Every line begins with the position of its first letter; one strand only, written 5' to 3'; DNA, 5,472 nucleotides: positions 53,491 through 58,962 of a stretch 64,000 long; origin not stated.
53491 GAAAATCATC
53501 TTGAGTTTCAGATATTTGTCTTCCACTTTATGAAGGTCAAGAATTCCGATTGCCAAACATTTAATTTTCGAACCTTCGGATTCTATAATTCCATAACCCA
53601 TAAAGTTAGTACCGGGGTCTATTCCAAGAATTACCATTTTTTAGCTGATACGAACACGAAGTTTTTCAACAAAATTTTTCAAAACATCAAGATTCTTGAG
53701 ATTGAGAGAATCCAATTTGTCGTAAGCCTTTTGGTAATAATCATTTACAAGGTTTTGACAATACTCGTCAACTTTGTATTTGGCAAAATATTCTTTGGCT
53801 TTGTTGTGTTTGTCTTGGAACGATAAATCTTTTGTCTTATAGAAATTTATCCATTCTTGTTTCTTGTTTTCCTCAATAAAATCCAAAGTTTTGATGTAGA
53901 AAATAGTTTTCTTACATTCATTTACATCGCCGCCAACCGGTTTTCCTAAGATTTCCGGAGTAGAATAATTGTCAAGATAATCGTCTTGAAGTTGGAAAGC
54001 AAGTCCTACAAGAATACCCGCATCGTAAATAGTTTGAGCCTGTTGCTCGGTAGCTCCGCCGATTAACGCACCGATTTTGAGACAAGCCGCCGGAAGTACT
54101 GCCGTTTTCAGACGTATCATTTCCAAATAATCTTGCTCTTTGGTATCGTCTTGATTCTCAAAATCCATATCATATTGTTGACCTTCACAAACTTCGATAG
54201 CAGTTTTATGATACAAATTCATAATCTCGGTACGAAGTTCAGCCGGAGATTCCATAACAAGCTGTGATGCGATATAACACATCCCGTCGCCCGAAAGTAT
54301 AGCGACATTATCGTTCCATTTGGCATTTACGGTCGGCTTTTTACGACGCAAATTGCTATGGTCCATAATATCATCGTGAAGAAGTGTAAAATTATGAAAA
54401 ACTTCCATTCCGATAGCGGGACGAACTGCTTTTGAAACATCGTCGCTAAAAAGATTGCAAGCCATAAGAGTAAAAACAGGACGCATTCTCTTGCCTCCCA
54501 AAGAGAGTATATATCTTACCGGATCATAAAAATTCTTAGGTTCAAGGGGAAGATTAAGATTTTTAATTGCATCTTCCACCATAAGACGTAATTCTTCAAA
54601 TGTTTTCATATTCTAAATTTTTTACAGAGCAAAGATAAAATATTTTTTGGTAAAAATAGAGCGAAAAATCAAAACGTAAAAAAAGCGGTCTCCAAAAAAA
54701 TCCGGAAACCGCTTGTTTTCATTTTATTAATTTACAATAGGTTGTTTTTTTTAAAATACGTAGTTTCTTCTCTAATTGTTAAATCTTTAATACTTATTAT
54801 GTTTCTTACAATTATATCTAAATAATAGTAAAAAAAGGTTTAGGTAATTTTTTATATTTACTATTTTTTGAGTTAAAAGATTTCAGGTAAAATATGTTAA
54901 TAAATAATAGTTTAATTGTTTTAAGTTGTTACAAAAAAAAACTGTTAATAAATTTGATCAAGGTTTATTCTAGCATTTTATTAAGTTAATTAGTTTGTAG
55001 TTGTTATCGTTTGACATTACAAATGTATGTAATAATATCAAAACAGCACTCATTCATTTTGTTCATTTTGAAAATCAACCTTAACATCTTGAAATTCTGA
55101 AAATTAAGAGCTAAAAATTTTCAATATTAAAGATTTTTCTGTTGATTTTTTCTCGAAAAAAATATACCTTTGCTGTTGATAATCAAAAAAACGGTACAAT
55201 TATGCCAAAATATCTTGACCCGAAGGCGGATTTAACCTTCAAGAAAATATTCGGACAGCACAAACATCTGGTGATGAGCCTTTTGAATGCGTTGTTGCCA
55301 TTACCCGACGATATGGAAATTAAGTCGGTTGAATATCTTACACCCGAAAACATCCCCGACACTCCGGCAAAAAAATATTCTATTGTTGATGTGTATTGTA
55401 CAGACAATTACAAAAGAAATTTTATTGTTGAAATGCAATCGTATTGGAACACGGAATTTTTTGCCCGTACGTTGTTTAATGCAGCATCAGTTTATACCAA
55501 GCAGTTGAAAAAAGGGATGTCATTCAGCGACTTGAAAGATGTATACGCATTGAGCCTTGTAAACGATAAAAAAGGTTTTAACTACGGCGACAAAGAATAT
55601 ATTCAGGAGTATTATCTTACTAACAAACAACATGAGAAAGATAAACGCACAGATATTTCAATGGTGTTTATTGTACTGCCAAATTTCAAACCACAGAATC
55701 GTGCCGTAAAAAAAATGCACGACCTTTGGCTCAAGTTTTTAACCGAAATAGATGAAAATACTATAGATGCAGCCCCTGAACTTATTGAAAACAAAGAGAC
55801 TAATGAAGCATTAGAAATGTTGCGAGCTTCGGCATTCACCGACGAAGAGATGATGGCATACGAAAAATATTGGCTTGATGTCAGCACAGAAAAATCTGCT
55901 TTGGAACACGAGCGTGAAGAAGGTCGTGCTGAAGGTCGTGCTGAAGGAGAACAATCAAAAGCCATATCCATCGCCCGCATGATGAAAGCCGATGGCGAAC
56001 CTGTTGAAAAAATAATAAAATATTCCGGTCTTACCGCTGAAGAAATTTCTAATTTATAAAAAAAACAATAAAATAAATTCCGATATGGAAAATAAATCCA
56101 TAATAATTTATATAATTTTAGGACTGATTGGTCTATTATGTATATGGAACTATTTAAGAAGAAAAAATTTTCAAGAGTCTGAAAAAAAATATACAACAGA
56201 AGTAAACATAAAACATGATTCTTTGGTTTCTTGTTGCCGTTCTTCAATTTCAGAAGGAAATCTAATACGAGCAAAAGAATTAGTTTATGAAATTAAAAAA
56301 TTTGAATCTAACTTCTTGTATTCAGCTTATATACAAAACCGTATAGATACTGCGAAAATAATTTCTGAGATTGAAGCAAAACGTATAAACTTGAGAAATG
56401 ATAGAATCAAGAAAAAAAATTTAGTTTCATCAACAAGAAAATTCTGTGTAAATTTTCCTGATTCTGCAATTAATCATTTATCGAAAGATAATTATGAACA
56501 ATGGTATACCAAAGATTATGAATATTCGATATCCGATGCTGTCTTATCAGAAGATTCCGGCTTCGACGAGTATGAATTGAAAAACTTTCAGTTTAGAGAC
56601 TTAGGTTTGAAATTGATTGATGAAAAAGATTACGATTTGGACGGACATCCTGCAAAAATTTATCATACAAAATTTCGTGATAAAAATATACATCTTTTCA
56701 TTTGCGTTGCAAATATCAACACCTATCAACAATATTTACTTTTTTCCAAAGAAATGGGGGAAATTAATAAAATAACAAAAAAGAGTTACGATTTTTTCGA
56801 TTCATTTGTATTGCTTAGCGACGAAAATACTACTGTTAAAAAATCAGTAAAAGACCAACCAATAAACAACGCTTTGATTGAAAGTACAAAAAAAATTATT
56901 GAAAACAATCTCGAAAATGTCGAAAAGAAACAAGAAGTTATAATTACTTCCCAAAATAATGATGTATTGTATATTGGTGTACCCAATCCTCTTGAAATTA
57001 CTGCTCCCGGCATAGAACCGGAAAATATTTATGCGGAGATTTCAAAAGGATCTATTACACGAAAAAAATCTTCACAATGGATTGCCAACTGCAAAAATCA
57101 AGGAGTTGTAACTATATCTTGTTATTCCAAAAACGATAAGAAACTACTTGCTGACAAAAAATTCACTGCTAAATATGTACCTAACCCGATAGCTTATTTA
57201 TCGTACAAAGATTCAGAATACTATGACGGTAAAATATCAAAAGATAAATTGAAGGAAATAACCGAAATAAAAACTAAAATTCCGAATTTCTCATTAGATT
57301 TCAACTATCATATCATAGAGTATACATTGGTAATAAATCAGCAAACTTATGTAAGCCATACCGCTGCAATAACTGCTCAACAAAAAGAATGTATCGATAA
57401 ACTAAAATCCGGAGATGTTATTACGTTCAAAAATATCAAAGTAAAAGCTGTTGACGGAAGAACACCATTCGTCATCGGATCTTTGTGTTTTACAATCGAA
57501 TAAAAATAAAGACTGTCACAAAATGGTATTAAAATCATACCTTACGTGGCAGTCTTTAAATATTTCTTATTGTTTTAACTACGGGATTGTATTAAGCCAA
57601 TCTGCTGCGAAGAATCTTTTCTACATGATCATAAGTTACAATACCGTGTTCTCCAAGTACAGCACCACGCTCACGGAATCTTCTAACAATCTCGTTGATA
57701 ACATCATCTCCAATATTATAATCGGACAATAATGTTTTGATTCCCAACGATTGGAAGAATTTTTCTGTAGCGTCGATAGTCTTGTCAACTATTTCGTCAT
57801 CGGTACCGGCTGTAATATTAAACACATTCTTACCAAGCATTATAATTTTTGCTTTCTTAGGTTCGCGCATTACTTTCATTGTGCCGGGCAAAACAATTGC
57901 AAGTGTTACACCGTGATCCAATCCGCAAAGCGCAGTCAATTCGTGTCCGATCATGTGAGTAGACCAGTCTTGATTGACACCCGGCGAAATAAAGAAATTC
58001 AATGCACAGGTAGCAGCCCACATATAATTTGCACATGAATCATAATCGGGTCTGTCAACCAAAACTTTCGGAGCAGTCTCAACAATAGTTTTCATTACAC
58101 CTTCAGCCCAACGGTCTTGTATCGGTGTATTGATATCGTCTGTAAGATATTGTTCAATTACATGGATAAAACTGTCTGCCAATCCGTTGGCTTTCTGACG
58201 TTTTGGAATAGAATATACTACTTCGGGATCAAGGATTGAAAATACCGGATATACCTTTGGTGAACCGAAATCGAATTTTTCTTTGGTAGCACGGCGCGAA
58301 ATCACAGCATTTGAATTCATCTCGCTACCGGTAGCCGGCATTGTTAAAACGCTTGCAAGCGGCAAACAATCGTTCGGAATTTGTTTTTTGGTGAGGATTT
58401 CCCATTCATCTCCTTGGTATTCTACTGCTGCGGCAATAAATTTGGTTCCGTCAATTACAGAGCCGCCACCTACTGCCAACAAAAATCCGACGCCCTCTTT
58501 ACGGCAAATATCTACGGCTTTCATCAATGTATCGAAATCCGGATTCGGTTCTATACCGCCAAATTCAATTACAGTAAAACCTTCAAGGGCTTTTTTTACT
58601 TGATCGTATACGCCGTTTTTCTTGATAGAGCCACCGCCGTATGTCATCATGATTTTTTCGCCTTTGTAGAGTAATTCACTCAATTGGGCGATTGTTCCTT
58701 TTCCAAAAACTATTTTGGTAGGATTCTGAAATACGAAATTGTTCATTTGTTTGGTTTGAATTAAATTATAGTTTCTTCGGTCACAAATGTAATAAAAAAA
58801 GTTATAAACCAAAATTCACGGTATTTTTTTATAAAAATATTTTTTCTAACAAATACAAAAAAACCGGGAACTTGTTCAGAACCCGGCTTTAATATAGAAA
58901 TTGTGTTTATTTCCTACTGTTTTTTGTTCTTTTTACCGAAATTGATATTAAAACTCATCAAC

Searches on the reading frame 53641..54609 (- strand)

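Call 76: search_protein_families(library=pfam, proteins=[window:53641-54609:-], max_evalue=0.01)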
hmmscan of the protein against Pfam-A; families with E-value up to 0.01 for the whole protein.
window:53641-54609:- (322 aa): 1 family
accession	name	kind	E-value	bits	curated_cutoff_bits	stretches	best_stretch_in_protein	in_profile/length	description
PF00348.22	polyprenyl_synt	-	1.1e-69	234.9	27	1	25-270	2-246/251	Polyprenyl synthetase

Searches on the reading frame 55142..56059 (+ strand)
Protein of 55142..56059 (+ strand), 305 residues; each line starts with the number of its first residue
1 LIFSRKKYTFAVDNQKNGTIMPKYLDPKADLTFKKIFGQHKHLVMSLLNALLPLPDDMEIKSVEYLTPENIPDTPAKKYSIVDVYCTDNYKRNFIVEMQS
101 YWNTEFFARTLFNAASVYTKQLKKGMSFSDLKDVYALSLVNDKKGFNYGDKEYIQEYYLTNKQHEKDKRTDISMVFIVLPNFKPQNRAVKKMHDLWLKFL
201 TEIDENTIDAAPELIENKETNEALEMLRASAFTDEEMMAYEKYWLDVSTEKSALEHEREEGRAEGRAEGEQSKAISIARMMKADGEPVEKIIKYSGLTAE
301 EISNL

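Call 76: search_protein_families(library=pfam, proteins=[window:55142-56059:+], max_evalue=0.01)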
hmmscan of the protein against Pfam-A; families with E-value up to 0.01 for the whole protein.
window:55142-56059:+ (305 aa): 1 family
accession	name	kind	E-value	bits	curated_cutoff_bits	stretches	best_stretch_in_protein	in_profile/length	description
PF12784.13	PDDEXK_2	-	2.7e-40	139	27.4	1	27-242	1-214/229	PD-(D/E)XK nuclease family transposase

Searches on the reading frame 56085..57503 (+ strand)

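Call 76: search_protein_families(library=pfam, proteins=[window:56085-57503:+], max_evalue=0.01)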
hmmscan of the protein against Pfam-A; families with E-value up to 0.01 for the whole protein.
window:56085-57503:+ (472 aa): 2 families
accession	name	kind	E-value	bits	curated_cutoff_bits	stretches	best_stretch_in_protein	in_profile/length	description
PF12080.14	GldM_4th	-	1.7e-15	58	24.6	1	366-460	1-102/114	GldM C-terminal domain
PF21602.3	GldM_3rd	-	5.8e-12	46.1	25.2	1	286-360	3-79/82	GldM third domain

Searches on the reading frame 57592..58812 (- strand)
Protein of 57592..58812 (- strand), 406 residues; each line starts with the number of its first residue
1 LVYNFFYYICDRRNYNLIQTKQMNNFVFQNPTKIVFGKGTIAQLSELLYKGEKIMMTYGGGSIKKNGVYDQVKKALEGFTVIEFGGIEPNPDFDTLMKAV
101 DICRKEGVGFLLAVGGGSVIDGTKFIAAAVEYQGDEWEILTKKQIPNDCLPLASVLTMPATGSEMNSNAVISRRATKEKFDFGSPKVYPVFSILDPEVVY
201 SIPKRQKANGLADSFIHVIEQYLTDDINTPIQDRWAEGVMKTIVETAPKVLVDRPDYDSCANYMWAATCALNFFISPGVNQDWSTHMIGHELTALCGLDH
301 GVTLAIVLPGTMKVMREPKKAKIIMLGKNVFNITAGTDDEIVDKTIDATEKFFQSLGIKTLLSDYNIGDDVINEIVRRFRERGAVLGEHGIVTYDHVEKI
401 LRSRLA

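Call 76: search_protein_families(library=pfam, proteins=[window:57592-58812:-], max_evalue=0.01)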
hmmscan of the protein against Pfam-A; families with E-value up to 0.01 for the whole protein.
window:57592-58812:- (406 aa): 3 families
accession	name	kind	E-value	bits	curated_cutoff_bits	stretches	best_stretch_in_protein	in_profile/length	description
PF00465.25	Fe-ADH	-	6e-43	146.8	31.3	1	31-196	1-168/168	Iron-containing alcohol dehydrogenase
PF25137.1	ADH_Fe_C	-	1.4e-29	103.6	27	1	210-403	4-192/194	Fe-containing alcohol dehydrogenase family, C-terminal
PF13685.12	Fe-ADH_2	-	3.6e-07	30.7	28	1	35-129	1-96/149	Iron-containing alcohol dehydrogenase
